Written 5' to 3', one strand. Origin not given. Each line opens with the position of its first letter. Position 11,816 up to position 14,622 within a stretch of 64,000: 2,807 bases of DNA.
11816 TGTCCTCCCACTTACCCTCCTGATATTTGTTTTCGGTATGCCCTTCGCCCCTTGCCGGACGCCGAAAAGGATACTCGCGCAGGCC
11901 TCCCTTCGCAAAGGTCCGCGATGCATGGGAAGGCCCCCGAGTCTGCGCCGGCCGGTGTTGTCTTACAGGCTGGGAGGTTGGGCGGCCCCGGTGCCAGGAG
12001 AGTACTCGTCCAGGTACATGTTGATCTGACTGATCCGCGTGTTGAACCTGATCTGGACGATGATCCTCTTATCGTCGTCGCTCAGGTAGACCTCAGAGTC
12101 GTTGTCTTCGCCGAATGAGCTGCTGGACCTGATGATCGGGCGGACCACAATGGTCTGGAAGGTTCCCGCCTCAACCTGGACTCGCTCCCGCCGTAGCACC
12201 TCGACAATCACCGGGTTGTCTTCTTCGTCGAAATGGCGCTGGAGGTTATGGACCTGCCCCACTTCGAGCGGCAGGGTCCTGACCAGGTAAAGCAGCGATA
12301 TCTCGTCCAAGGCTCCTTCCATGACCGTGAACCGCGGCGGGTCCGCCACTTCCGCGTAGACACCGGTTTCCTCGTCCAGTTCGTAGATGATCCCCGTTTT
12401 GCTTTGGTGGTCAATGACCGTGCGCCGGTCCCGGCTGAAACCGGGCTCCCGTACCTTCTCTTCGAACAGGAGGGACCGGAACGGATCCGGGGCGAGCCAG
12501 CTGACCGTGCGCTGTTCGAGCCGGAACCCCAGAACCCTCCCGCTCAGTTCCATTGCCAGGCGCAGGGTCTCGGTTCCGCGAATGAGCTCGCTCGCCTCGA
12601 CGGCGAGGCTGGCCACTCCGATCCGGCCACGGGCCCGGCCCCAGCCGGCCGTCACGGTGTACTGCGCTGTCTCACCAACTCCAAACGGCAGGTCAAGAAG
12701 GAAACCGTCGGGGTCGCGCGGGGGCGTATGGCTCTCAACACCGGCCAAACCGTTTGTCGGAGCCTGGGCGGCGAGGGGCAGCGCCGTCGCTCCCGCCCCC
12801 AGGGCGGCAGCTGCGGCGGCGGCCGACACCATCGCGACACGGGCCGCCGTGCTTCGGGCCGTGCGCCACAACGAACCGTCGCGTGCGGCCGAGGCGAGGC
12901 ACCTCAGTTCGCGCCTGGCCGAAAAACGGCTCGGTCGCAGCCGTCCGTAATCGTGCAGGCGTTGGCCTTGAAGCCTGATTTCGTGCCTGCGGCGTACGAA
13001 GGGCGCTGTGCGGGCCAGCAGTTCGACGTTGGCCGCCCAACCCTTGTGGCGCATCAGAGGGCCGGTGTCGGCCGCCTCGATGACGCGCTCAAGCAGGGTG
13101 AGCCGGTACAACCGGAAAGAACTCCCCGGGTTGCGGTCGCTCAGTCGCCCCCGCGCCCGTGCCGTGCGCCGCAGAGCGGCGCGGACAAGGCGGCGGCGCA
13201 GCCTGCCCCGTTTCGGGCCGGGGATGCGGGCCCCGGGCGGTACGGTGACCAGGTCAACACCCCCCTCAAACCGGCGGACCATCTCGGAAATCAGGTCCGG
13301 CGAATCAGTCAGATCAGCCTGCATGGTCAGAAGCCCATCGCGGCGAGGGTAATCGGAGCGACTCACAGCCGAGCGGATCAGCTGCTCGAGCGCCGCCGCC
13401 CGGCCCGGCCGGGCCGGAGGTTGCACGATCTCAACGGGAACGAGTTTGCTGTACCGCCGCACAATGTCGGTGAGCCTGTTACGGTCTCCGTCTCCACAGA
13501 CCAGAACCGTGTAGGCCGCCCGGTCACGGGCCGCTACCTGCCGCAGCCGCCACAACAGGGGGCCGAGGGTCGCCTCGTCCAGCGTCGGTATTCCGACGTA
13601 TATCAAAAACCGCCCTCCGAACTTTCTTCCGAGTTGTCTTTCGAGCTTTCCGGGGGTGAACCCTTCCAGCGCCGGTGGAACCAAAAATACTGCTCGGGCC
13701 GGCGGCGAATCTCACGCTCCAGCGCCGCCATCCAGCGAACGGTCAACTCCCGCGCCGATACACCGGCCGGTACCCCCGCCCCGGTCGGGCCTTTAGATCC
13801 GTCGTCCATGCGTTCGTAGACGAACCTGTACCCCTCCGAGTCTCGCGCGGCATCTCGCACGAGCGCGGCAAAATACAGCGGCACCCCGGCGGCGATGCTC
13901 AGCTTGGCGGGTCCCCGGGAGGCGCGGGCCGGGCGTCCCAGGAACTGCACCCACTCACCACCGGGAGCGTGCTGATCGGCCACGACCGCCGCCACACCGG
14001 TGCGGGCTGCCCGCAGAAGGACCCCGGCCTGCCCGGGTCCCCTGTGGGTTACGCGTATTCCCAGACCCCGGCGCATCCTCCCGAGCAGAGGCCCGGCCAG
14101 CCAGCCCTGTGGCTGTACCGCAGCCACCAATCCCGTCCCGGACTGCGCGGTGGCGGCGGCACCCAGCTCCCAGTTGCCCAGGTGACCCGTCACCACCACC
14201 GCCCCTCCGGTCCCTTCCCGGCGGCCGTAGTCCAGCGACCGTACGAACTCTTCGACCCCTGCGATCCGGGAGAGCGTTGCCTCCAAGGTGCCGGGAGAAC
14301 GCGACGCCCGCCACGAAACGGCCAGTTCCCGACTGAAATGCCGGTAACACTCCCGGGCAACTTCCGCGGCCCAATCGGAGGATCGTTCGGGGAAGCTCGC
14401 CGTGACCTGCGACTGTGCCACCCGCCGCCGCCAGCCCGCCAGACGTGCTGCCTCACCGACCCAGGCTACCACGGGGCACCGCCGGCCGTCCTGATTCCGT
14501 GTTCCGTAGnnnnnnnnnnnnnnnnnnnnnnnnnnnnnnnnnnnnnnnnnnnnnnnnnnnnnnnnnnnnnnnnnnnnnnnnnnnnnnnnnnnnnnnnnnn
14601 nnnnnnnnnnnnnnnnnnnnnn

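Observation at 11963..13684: Degenerate GT2-like domain fused to DUF3108 with an internal signal-peptide-like segment, overlapping lpxL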

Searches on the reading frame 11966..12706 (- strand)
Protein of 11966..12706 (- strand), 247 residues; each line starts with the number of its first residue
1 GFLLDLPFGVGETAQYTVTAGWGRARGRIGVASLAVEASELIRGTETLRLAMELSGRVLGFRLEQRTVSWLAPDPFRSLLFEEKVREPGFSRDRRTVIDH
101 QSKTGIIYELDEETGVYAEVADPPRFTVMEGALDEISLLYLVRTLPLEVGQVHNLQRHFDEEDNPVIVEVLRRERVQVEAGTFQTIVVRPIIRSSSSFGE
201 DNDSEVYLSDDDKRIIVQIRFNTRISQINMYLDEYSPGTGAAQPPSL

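Call 67: find_homologous_proteins(query=A4, max_evalue=0.001)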
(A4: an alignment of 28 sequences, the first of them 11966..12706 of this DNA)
Query A4 (28 sequences) (247 aa, profile of the alignment): 2075 proteins with E <= 0.001 among 8000 candidates; the best 120 are listed.
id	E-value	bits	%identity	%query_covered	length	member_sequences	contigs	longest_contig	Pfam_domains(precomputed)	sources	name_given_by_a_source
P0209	1.4e-108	380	33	94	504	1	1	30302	PF11306.16,PF00535.33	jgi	jgi:hypothetical protein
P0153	1.8e-108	379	34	84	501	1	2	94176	PF11306.16,PF00535.33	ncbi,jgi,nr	ncbi:MAG TPA: DUF3108 domain-containing protein [Gemmatimonadales bacterium]|jgi:hypothetical protei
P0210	3.4e-108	378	35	93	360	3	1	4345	PF11306.16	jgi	jgi:hypothetical protein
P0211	6.5e-108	377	36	84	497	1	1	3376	PF11306.16,PF00535.33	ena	-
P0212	6.9e-108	377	35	94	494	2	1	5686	PF11306.16,PF00535.33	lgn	-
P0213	7.4e-108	377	33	93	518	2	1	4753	PF11306.16,PF00535.33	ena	-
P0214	7.8e-108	377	35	94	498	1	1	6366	PF11306.16,PF00535.33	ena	-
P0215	7.9e-108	377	35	93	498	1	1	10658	PF11306.16,PF00535.33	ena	-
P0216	7.9e-108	377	35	93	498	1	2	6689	PF11306.16,PF00535.33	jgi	-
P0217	8.9e-108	377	34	87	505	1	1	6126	PF11306.16,PF00535.33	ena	-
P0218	1.3e-107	377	33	87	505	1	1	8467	PF11306.16,PF00535.33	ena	-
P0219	2.4e-107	376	35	84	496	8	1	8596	PF11306.16,PF00535.33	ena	-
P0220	4.5e-107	375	34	84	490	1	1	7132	PF11306.16,PF00535.33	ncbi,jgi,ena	-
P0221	5.4e-107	374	33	99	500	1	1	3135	PF11306.16,PF00535.33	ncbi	-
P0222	1.4e-106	373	34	97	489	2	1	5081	PF11306.16,PF00535.33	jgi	jgi:hypothetical protein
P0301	2.7e-99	349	36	94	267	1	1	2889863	PF11306.16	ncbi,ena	-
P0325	3.7e-98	346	32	96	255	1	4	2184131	PF11306.16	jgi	-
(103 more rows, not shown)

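Call 68: find_encoding_contigs(protein=P0301, flank=6000, max_places=2)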
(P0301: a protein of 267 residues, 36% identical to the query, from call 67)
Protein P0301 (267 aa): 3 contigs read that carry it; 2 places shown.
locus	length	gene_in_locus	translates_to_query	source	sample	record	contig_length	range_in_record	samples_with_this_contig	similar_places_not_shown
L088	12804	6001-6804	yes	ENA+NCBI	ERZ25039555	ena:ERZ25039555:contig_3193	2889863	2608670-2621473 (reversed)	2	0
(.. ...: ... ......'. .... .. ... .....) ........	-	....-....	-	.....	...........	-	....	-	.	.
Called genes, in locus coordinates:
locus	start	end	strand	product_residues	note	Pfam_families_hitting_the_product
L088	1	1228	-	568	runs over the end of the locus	-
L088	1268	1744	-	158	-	-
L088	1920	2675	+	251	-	PF07722:Peptidase_C26, PF00117:GATase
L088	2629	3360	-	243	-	-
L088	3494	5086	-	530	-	PF04389:Peptidase_M28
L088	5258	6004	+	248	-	PF00535:Glycos_transf_2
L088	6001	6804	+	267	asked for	PF11306:DUF3108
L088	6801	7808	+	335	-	-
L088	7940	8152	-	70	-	-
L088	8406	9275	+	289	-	PF16881:LIAS_N, PF04055:Radical_SAM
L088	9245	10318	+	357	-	PF00676:E1_dh, PF00456:Transketolase_N (faint)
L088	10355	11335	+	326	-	PF02779:Transket_pyr, PF02780:Transketolase_C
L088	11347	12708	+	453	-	PF00364:Biotin_lipoyl, PF02817:E3_binding, PF00198:2-oxoacid_dh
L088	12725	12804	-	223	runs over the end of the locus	-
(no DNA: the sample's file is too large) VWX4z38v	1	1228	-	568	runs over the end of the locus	-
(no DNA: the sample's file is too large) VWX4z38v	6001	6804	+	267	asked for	PF11306:DUF3108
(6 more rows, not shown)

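Call 69: find_encoding_contigs(protein=P0325, flank=6000, max_places=2)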
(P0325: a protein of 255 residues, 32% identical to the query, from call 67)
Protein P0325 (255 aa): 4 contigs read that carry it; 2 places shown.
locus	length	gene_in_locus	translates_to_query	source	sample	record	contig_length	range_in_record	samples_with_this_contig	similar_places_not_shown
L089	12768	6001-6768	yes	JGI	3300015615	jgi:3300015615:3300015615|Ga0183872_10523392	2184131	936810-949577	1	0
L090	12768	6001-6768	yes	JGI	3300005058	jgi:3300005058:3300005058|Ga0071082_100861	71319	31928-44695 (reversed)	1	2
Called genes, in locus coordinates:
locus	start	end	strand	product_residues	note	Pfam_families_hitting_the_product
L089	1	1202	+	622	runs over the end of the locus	PF03193:RsgA_GTPase (faint), PF00005:ABC_tran, PF13191:AAA_16 (faint), PF13555:AAA_29 (faint), PF20703:nSTAND1 (faint), PF01926:MMR_HSR1 (faint), PF00005:ABC_tran, PF08352:oligo_HPY, +3 more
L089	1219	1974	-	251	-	PF00027:cNMP_binding, PF13545:HTH_Crp_2, PF00325:Crp (weak)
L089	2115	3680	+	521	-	PF07690:MFS_1, PF00854:PTR2, PF07690:MFS_1 (weak)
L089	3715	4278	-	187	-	-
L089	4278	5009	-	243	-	-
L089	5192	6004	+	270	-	PF00535:Glycos_transf_2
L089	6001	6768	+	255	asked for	PF11306:DUF3108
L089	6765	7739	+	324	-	-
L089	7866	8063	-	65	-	-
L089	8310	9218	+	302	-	PF16881:LIAS_N, PF04055:Radical_SAM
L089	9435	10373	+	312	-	PF00676:E1_dh, PF00456:Transketolase_N (weak)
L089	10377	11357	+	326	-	PF02779:Transket_pyr, PF02780:Transketolase_C, PF17147:PFOR_II (faint)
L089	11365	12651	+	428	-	PF00364:Biotin_lipoyl, PF02817:E3_binding, PF00198:2-oxoacid_dh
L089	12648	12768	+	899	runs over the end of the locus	-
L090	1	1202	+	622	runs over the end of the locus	PF03193:RsgA_GTPase (faint), PF00005:ABC_tran, PF13191:AAA_16 (faint), PF13555:AAA_29 (faint), PF20703:nSTAND1 (faint), PF01926:MMR_HSR1 (faint), PF00005:ABC_tran, PF08352:oligo_HPY, +3 more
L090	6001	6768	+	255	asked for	PF11306:DUF3108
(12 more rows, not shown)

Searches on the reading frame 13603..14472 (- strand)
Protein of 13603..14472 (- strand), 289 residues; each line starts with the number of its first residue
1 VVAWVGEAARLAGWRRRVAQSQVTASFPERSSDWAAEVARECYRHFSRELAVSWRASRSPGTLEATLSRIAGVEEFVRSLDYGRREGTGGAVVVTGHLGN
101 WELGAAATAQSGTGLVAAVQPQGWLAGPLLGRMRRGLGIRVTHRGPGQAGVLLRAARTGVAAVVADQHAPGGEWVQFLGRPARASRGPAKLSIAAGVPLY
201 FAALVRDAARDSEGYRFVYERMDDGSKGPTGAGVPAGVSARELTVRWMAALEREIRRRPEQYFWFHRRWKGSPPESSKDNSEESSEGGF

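Call 3: search_protein_families(library=pfam, proteins=[window:13603-14472:-], max_evalue=1)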
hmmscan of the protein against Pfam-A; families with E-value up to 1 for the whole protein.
window:13603-14472:- (289 aa): 1 family
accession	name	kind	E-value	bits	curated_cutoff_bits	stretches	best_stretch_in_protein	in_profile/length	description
PF03279.18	Lip_A_acyltrans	-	7.2e-20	71.8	22.3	1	9-270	45-294/295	Bacterial lipid A biosynthesis acyltransferase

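Call 4: search_protein_families(library=ncbifam, proteins=[window:13603-14472:-], max_evalue=1)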
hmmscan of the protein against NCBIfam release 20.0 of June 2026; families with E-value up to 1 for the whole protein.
window:13603-14472:- (289 aa): 16 families
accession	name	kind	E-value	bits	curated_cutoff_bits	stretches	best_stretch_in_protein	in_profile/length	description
NF006487.0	PRK08905.1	equivalog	4.9e-17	61.9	281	1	13-278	34-282/290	lysophospholipid acyltransferase family protein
NF005120.0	PRK06553.1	equivalog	3.2e-16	59.5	273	1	15-270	59-307/308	lipid A biosynthesis lauroyl acyltransferase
NF005919.0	PRK07920.1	equivalog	6.2e-13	48.5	209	1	62-281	96-305/311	phosphatidylinositol mannoside acyltransferase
NF006270.0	PRK08419.1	equivalog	1.6e-12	47.3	248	1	11-275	39-294/298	lipid A biosynthesis lauroyl acyltransferase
NF004191.0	PRK05646.1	equivalog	1.3e-10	40.9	491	2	239-277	265-303/310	lipid A biosynthesis lauroyl acyltransferase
NF005399.0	PRK06946.1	subfamily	8.1e-10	38.4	343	1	12-275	40-289/294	lipid A biosynthesis lauroyl acyltransferase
TIGR02207.1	lipid_A_htrB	subfamily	3.5e-09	36.5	297.8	2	247-276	269-298/303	LpxL/LpxP family Kdo(2)-lipid IV(A) lauroyl/palmitoleoyl acyltransferase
NF006437.0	PRK08733.1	equivalog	3.8e-09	36.1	540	2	8-103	50-140/306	LpxL/LpxP family Kdo(2)-lipid IV(A) lauroyl/palmitoleoyl acyltransferase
NF006438.0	PRK08734.1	equivalog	2.2e-07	30.2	363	1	13-282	41-298/305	lauroyl acyltransferase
NF005150.0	PRK06628.1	equivalog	2.5e-07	30.4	350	1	92-270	117-289/290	lipid A biosynthesis lauroyl acyltransferase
NF004190.0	PRK05645.1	equivalog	3.7e-07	29.5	377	1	16-275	43-290/295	lysophospholipid acyltransferase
NF006432.0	PRK08706.1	equivalog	9.8e-07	28.3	384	1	244-276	253-285/289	lipid A biosynthesis lauroyl acyltransferase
NF004569.0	PRK05906.1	equivalog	1.6e-06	27.2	439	1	88-270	139-313/454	lipid A biosynthesis lauroyl acyltransferase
NF005340.0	PRK06860.1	subfamily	9.8e-06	24.9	398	1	245-276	272-304/309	lipid A biosynthesis lauroyl acyltransferase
NF005952.0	PRK08025.1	equivalog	4.2e-05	22.8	517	1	248-274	272-299/306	kdo(2)-lipid IV(A) palmitoleoyltransferase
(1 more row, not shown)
